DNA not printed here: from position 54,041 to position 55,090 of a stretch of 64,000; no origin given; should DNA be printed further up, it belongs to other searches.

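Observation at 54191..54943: Aspartyl-tRNA synthetase runs on in frame into a helical domain of about 250 aa with no synthetase similarity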

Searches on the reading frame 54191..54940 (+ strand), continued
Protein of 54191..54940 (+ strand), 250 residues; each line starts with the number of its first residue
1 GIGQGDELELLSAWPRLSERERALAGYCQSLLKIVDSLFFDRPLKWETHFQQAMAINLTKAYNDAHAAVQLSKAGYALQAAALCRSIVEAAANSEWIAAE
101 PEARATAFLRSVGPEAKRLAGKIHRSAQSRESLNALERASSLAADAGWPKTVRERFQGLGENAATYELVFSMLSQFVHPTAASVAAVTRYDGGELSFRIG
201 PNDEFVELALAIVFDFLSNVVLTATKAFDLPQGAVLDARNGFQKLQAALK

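Call 48: fold_search(model_id=the predicted structure, library=viral)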
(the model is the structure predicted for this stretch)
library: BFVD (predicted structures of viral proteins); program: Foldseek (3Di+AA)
matches with E <= 10: 232; with E <= 0.001: 0
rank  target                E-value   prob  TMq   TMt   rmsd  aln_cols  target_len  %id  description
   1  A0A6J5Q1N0            1.7e-01  0.18  0.15  0.14  35.0       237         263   16  Uncharacterized protein [uncultured Caudovirales phage]
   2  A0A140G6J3            2.9e-01  0.08  0.14  0.15  24.1       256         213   14  Uncharacterized protein [Arthrobacter phage Kitkat]
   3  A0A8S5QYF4            3.3e-01  0.10  0.16  0.05  28.2       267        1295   13  Minor tail protein [Siphoviridae sp. ctoWO12]
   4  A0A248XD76            4.9e-01  0.06  0.13  0.03  40.6       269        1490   14  Putative tail tape measure protein [Klebsiella phage YMC16/01/N133_KPN_BP]
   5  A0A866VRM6            5.4e-01  0.20  0.25  0.23  14.5       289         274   10  G protein-coupled receptor-6.3 [Elephant endotheliotropic herpesvirus 3A]
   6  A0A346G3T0            5.9e-01  0.16  0.20  0.26  18.4       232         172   12  (no name in the UniProt tables at hand)
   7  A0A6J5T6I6            5.9e-01  0.16  0.19  0.15  33.9       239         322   10  Uncharacterized protein [uncultured Caudovirales phage]
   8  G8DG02                6.5e-01  0.23  0.28  0.29  11.1       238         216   10  (no name in the UniProt tables at hand)
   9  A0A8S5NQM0            7.2e-01  0.13  0.18  0.14  30.3       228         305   16  Uncharacterized protein [Myoviridae sp. ctagO6]
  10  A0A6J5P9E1            7.9e-01  0.12  0.19  0.23  16.5       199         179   12  Uncharacterized protein [uncultured Caudovirales phage]
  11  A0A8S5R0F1            7.9e-01  0.10  0.17  0.16  21.8       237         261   12  Uncharacterized protein (Fragment) [Myoviridae sp. ctxjh1]
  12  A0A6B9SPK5            8.3e-01  0.13  0.15  0.09  19.8       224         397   13  (no name in the UniProt tables at hand)
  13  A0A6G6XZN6            8.7e-01  0.09  0.17  0.11  33.9       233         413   12  (no name in the UniProt tables at hand)
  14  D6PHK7                9.6e-01  0.09  0.17  0.14  35.6       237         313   12  (no name in the UniProt tables at hand)
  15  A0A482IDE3            9.6e-01  0.08  0.15  0.10  33.7       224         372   14  Uncharacterized protein [Synechococcus phage S-B28]
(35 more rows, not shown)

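Call 49: list_cluster_members(proteins=[P0005, P0006, P0007, P0008, P0012, P0014, P0025, P0004, P0129, P0015])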
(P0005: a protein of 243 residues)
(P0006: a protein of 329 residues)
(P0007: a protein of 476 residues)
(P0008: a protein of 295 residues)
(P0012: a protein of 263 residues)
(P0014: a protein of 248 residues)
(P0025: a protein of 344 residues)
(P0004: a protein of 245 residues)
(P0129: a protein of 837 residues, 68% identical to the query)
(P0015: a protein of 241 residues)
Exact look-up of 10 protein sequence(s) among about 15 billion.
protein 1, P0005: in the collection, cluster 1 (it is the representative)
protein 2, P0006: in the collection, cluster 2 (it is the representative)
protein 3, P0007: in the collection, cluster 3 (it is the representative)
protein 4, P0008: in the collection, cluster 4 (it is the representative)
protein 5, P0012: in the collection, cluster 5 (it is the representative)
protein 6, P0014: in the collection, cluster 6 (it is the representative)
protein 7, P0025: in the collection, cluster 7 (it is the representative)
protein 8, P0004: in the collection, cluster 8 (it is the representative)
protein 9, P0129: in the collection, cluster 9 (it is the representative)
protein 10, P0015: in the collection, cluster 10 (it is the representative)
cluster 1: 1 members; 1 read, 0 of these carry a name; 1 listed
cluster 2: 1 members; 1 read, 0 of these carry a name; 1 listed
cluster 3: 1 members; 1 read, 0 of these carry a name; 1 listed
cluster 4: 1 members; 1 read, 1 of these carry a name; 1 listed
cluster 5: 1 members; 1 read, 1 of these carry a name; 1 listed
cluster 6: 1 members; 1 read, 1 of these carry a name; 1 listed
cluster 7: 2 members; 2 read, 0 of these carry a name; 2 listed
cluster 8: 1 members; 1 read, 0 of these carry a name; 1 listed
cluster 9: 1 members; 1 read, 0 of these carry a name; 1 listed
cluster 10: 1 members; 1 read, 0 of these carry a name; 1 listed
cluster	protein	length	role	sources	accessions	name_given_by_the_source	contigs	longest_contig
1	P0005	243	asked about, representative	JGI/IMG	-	-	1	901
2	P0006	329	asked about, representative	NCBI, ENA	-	-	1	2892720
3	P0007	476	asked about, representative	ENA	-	-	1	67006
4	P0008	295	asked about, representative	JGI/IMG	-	hypothetical protein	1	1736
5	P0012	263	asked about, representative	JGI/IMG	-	hypothetical protein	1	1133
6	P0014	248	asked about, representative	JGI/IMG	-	hypothetical protein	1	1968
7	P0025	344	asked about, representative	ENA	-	-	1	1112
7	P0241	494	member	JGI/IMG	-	-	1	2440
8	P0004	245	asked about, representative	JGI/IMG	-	-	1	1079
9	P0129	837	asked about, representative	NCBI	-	-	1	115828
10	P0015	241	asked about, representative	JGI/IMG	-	-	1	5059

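Call 50: find_encoding_contigs(protein=P0006, flank=10000, max_places=2)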
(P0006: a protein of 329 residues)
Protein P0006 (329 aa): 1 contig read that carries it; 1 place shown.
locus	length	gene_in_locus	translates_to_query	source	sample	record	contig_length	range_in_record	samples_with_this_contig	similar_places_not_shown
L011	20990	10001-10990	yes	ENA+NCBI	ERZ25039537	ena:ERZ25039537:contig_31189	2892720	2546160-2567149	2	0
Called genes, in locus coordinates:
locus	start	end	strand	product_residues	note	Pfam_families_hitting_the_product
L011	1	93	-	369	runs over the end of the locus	PF13439:Glyco_transf_4, PF13579:Glyco_trans_4_4, PF20706:GT4-conflict, PF00534:Glycos_transf_1, PF13692:Glyco_trans_1_4, PF13524:Glyco_trans_1_2 (weak)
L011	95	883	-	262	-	PF00535:Glycos_transf_2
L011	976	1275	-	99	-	PF11950:DUF3467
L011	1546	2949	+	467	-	PF01566:Nramp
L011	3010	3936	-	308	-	-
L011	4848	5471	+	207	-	PF01726:LexA_DNA_bind, PF00717:Peptidase_S24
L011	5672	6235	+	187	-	PF04519:Bactofilin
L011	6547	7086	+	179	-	PF25084:LbH_EIF2B (faint), PF00132:Hexapep, PF25087:GMPPB_C (faint), PF00132:Hexapep (weak)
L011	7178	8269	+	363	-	PF13393:tRNA-synt_His, PF00587:tRNA-synt_2b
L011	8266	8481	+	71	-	PF03129:HGTP_anticodon (weak)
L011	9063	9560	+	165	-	PF00152:tRNA-synt_2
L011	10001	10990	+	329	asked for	PF00152:tRNA-synt_2, PF18928:DUF5677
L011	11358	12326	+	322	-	PF01119:DNA_mis_repair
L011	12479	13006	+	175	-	PF08676:MutL_C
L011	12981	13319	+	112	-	PF02224:Cytidylate_kin, PF13189:Cytidylate_kin2 (weak), PF13207:AAA_17 (faint)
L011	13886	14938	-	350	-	PF07498:Rho_N, PF07497:Rho_RNA_bind, PF00006:ATP-synt_ab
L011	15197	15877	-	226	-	PF05362:Lon_C, PF13541:ChlI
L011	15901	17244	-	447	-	PF02190:LON_substr_bdg, PF08298:AAA_PrkA (faint), PF00004:AAA, PF07728:AAA_5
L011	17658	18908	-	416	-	PF06689:zf-C4_ClpX, PF00493:MCM, PF01078:Mg_chelatase (faint), PF00158:Sigma54_activat (faint), PF00004:AAA, PF07724:AAA_2, PF07728:AAA_5 (weak), PF10431:ClpB_D2-small, +1 more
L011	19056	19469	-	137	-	PF00574:CLP_protease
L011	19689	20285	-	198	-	PF05698:Trigger_C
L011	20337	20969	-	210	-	PF05697:Trigger_N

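Call 51: find_encoding_contigs(protein=P0007, flank=10000, max_places=2)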
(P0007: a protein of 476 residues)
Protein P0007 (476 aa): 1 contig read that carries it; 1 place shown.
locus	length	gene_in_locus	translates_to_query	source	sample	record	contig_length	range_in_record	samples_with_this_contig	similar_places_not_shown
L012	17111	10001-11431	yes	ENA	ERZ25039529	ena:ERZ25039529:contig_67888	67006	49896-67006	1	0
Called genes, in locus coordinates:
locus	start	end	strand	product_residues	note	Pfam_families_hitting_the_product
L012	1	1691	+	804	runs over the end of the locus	PF07517:SecA_DEAD, PF01043:SecA_PP_bind, PF21090:P-loop_SecA, PF07516:SecA_SW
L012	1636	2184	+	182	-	PF07516:SecA_SW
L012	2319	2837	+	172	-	PF13481:AAA_25 (weak), PF10609:ParA, PF13614:AAA_31, PF01656:CbiA, PF02374:ArsA_ATPase (weak), PF09140:MipZ (weak)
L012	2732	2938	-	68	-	-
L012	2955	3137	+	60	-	-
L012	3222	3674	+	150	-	PF02366:PMT (weak), PF13231:PMT_2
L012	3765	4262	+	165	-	-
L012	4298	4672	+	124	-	-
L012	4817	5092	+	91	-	-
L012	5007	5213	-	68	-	-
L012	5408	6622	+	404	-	PF13231:PMT_2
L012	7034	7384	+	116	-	PF00132:Hexapep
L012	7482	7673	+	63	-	-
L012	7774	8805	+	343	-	PF00587:tRNA-synt_2b (weak), PF13393:tRNA-synt_His, PF03129:HGTP_anticodon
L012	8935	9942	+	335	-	PF01336:tRNA_anti-codon, PF00152:tRNA-synt_2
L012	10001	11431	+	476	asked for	PF00152:tRNA-synt_2, PF18928:DUF5677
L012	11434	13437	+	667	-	PF02518:HATPase_c (weak), PF13589:HATPase_c_3, PF01119:DNA_mis_repair, PF08676:MutL_C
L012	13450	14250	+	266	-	PF00106:adh_short, PF13561:adh_short_C2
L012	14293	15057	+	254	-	PF02224:Cytidylate_kin, PF13189:Cytidylate_kin2 (weak)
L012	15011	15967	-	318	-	PF00753:Lactamase_B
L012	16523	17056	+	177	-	PF00702:Hydrolase, PF13419:HAD_2, PF13242:Hydrolase_like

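Call 52: list_cluster_members(proteins=[P0024, P0026, P0030, P0031, P0032, P0033, P0034, P0036, P0038, P0042])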
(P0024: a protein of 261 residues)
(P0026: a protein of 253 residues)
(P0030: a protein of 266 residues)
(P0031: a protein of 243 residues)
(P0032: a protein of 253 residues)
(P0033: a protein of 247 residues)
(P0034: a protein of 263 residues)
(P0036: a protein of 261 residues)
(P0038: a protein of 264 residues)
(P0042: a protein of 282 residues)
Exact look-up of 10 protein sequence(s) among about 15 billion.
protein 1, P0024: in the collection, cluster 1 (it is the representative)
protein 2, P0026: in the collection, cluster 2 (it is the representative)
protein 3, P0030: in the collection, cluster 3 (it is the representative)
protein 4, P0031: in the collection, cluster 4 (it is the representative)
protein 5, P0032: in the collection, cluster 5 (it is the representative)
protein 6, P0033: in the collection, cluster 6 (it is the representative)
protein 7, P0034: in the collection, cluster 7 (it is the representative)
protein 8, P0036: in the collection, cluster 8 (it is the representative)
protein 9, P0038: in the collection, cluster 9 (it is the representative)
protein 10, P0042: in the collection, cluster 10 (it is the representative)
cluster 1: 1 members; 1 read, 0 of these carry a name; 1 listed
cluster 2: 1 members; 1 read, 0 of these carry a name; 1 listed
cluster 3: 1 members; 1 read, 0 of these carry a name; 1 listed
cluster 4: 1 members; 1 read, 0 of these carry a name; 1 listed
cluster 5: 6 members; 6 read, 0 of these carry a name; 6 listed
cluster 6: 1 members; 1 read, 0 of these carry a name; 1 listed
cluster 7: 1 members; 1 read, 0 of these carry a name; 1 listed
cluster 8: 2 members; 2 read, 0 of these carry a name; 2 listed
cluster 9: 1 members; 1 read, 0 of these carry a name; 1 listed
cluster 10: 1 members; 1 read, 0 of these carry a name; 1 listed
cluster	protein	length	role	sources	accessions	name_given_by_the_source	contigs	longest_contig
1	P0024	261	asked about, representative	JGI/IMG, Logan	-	-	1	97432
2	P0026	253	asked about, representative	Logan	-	-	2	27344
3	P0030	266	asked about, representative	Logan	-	-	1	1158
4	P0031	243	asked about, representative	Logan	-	-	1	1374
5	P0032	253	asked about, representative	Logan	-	-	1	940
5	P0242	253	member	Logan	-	-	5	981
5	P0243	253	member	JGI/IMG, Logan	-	-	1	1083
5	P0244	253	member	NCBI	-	-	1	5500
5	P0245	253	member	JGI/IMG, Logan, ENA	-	-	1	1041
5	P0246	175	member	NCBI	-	-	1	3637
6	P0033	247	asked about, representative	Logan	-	-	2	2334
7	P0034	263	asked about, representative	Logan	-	-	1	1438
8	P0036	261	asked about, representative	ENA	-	-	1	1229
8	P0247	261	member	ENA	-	-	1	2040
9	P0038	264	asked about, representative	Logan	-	-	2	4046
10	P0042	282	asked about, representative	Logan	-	-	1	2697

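Call 53: search_dna_similar(query=P0030, collection=plasmids, mode=protein, max_evalue=0.001, max_rows=15)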
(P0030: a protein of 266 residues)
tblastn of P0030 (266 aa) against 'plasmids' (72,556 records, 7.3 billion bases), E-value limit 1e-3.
No match.

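Call 54: search_dna_similar(query=P0030, collection=phages, mode=protein, max_evalue=0.001, max_rows=15)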
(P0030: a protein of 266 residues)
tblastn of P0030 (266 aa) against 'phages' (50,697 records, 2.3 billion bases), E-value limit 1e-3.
No match.

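Call 55: find_encoding_contigs(protein=P0024, flank=8000, max_places=2)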
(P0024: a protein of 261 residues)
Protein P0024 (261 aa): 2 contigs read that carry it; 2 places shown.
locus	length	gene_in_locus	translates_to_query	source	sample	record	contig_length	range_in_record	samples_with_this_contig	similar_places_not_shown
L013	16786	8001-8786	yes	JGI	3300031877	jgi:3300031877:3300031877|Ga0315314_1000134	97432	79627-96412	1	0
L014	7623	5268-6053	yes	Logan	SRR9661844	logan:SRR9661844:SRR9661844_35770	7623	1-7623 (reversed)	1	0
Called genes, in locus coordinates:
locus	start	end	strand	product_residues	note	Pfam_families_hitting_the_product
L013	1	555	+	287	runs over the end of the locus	PF13557:Phenol_MetA_deg (weak)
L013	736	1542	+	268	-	PF00142:Fer4_NifH (weak), PF01656:CbiA, PF02374:ArsA_ATPase (weak), PF06564:CBP_BcsQ (faint), PF09140:MipZ (faint), PF10609:ParA, PF13614:AAA_31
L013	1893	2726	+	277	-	PF11463:R-HINP1I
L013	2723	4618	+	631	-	PF01555:N6_N4_Mtase (faint), PF01170:UPF0020 (weak)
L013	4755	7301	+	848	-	PF13588:HSDR_N_2, PF02384:N6_Mtase, PF01170:UPF0020 (faint), PF20473:MmeI_Mtase (weak), PF07669:Eco57I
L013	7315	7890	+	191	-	PF21586:DraIII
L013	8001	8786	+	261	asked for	PF18928:DUF5677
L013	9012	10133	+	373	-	PF22560:GMT-wHTH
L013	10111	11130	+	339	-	PF20903:SPL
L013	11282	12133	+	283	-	PF02195:ParB_N, PF17762:HTH_ParB, PF01381:HTH_3 (faint), PF23552:ParB_C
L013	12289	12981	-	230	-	PF13487:HD_5, PF01966:HD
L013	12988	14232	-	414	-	PF00672:HAMP, PF00512:HisKA, PF02518:HATPase_c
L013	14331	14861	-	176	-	PF00072:Response_reg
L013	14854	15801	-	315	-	-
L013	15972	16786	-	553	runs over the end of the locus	PF13492:GAF_3, PF13185:GAF_2 (weak), PF00512:HisKA, PF02518:HATPase_c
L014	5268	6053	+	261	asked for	PF18928:DUF5677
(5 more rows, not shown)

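Call 56: find_encoding_contigs(protein=P0026, flank=8000, max_places=2)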
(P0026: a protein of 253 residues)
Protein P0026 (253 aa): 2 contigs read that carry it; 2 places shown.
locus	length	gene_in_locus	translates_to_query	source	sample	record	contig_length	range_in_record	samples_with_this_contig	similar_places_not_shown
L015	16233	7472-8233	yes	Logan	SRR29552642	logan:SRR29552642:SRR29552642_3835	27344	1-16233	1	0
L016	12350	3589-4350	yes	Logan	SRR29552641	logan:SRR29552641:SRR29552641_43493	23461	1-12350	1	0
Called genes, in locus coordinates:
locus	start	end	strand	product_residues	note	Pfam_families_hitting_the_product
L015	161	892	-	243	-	PF00589:Phage_integrase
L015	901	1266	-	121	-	-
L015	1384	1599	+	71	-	-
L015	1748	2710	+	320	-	PF20720:nSTAND3 (weak), PF00004:AAA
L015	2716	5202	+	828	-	PF00082:Peptidase_S8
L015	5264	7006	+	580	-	PF03235:GmrSD_N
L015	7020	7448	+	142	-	-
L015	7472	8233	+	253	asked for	PF18928:DUF5677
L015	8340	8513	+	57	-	-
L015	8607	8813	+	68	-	PF03682:UPF0158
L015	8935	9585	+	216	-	PF18153:Cap15_CD_rec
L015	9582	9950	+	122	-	PF18182:mCpol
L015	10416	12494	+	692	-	PF07693:KAP_NTPase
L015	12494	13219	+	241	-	PF28083:QatB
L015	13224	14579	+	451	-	-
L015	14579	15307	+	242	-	PF01026:TatD_DNase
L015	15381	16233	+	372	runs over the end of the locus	-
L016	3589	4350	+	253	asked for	PF18928:DUF5677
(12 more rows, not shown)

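Call 58: search_protein_families(library=pfam, alignment_id=A3, max_evalue=0.1)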
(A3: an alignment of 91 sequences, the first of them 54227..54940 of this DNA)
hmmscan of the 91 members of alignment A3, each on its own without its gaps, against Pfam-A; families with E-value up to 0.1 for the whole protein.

A. member 1, window:54227-54940:+ (238 aa): 2 families
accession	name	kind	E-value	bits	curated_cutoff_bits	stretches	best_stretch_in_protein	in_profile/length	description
PF18928.5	DUF5677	-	1.7e-12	48.2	27.1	1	45-173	7-156/166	Family of unknown function (DUF5677)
PF22491.1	DUF6988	-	0.083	13.2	27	0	49-110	4-66/167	Family of unknown function (DUF6988)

B. families by the number of members that match (of 91 scanned): 37 families (the first 25 are shown)
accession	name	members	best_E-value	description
PF18928.5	DUF5677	90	1.7e-35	Family of unknown function (DUF5677)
PF22491.1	DUF6988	6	0.00036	Family of unknown function (DUF6988)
PF00152.25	tRNA-synt_2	4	1.2e-41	tRNA synthetases class II (D, K and N)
PF02810.21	SEC-C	2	4.3e-10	SEC-C motif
PF20381.4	Rv1476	1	0.00063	Membrane protein Rv1476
PF02938.19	GAD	1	0.0031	GAD domain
PF07600.16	DUF1564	1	0.0096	Protein of unknown function (DUF1564)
PF00620.32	RhoGAP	1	0.01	RhoGAP domain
PF03719.21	Ribosomal_S5_C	1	0.016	Ribosomal protein S5, C-terminal domain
PF12358.13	DUF3644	1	0.017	Domain of unknown function (DUF3644)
PF01147.22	Crust_neurohorm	1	0.025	Crustacean CHH/MIH/GIH neurohormone family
PF09670.15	Cas_Cas02710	1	0.028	Csm6 HEPN domain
PF05238.18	CENP-N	1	0.035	Kinetochore protein CHL4 like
PF15406.12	PH_6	1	0.037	Pleckstrin homology domain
PF17289.8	Terminase_6C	1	0.038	Terminase RNaseH-like domain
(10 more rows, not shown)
